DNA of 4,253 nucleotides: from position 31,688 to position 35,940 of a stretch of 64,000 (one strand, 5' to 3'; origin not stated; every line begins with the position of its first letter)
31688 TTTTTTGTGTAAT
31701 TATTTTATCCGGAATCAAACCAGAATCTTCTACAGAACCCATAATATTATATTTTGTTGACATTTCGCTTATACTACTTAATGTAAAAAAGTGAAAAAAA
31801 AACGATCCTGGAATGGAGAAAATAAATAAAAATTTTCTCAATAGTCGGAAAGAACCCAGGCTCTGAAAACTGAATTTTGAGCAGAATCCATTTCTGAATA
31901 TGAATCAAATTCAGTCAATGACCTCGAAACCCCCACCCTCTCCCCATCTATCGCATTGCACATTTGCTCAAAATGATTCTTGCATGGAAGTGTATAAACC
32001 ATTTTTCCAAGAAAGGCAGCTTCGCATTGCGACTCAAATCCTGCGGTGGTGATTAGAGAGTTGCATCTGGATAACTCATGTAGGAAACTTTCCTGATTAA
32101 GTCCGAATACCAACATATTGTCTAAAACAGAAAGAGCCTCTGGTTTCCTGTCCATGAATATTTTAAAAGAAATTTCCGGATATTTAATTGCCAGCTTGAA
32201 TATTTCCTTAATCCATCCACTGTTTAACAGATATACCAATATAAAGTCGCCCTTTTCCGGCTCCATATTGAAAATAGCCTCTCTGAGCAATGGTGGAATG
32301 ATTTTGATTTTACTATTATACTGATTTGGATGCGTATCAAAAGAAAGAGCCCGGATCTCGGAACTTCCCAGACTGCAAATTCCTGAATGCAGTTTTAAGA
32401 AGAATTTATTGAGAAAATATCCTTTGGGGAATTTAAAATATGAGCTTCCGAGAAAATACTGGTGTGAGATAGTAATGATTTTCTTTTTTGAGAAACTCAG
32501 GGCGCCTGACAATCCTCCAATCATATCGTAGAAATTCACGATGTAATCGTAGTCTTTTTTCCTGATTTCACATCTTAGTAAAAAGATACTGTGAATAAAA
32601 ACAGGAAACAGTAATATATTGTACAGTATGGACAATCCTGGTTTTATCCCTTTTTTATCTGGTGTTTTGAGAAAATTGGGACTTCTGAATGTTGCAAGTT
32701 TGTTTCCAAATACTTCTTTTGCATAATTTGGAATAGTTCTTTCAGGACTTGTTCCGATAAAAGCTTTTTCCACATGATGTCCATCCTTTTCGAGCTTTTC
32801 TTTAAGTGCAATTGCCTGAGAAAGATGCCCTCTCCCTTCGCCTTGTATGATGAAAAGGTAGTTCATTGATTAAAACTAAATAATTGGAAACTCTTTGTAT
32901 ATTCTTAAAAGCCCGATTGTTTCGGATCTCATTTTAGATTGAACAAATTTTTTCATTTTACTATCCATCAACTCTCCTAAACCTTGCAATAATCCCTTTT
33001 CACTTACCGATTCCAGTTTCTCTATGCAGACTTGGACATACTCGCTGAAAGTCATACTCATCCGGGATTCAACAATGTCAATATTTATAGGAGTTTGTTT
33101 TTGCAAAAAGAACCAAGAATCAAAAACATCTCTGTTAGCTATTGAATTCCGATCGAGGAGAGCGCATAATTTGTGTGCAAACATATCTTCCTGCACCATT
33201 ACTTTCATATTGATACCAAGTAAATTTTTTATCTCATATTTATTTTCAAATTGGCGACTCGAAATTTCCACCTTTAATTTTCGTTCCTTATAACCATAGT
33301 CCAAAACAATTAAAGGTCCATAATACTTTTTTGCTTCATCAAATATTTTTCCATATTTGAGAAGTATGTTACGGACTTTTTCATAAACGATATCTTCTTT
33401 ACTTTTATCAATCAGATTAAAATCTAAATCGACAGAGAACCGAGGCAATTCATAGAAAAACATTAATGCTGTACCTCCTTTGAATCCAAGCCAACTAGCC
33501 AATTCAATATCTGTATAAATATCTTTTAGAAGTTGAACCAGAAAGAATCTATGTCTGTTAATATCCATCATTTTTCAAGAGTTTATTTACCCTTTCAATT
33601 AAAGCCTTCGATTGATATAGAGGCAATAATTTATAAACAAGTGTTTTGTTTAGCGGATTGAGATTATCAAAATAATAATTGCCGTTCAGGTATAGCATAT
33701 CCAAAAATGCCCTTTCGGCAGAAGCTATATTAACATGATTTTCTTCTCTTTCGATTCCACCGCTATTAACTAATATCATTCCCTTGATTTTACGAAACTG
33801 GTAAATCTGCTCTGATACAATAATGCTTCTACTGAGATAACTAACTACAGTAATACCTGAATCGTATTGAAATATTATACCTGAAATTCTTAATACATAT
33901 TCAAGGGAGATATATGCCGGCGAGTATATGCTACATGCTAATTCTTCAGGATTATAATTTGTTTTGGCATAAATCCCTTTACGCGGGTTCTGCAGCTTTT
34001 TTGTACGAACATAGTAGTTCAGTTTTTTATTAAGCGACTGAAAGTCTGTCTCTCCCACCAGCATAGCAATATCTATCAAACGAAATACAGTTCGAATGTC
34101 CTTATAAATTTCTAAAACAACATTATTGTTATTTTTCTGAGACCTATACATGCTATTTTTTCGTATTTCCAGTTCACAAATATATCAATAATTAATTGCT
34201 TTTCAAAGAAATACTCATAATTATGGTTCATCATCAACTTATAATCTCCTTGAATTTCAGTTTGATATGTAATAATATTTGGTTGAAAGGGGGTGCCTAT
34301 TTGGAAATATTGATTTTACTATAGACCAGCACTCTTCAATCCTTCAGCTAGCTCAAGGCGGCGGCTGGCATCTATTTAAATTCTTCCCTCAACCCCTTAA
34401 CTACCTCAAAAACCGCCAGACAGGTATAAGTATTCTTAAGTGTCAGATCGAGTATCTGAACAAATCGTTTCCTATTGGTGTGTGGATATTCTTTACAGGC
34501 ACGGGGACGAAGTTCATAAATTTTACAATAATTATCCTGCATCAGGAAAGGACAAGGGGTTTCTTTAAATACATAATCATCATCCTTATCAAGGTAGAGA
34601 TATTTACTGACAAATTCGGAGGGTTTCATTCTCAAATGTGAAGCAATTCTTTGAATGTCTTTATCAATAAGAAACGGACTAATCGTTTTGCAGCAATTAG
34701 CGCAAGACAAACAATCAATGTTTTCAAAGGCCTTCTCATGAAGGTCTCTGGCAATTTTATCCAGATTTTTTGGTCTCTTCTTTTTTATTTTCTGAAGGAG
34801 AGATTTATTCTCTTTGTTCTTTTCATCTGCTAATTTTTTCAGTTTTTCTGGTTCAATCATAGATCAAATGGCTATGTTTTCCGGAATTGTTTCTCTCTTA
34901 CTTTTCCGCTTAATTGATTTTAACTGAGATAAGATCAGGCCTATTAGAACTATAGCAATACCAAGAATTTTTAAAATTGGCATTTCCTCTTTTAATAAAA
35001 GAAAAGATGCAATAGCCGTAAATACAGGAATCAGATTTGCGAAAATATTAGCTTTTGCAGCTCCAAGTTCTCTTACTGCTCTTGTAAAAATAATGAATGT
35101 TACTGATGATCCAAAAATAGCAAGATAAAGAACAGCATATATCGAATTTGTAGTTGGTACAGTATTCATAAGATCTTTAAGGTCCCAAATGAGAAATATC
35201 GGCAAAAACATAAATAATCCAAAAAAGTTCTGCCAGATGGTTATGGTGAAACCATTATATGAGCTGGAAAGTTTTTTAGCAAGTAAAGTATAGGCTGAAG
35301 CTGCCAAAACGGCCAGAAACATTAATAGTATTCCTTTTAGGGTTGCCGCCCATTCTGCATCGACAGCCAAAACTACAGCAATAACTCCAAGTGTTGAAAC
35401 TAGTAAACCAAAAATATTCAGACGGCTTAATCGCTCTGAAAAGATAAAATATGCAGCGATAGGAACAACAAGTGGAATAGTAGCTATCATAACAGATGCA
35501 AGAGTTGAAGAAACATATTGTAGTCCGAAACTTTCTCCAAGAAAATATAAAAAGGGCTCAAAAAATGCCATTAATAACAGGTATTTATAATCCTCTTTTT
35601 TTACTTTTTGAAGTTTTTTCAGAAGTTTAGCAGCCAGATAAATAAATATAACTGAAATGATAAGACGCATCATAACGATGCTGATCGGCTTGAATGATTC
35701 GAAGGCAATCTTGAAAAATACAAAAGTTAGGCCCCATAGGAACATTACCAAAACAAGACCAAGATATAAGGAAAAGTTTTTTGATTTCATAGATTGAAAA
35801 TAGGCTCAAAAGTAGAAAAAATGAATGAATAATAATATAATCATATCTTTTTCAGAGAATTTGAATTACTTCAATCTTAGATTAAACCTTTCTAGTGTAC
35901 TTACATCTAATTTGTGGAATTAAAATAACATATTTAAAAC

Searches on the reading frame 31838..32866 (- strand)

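Call 96: search_protein_families(library=pfam, proteins=[window:31838-32866:-], max_evalue=0.00001)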
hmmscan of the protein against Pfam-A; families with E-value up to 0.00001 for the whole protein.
window:31838-32866:- (342 aa): 1 family
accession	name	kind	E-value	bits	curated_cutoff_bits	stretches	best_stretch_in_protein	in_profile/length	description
PF13528.12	Glyco_trans_1_3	-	1.6e-18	67.4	25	1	1-316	1-303/322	Glycosyl transferase family 1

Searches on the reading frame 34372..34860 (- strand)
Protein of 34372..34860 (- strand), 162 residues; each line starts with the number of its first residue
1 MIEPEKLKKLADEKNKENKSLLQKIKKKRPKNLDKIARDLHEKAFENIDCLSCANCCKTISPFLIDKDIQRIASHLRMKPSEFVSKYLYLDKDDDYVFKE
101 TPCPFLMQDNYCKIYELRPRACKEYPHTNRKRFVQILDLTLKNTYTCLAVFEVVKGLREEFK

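Call 5: search_protein_families(library=pfam, proteins=[window:34372-34860:-], max_evalue=0.001)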
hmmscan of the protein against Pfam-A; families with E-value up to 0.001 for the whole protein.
window:34372-34860:- (162 aa): 1 family
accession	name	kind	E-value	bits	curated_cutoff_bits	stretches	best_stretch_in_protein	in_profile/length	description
PF03692.20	CxxCxxCC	-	7.2e-14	52.7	23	1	49-134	1-78/85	Putative zinc- or iron-chelating domain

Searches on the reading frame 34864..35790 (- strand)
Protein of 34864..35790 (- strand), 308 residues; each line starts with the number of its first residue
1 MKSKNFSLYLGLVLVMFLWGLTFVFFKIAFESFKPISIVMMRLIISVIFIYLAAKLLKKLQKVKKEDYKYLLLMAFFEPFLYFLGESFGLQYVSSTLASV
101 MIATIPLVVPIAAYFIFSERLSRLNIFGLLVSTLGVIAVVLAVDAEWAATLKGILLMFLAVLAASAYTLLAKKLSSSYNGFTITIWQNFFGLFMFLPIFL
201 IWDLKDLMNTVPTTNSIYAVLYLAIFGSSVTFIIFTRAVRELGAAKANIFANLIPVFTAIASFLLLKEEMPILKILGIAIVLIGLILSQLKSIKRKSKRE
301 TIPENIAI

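Call 5: search_protein_families(library=pfam, proteins=[window:34864-35790:-], max_evalue=0.001)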
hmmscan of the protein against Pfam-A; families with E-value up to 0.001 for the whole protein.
window:34864-35790:- (308 aa): 2 families
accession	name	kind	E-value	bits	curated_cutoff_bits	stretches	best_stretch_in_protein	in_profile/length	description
PF00892.27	EamA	-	5.3e-47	159.9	28.2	2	152-287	2-132/135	EamA-like transporter family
PF03151.22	TPT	-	3.5e-07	30.3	30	0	253-293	100-140/291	Triose-phosphate Transporter family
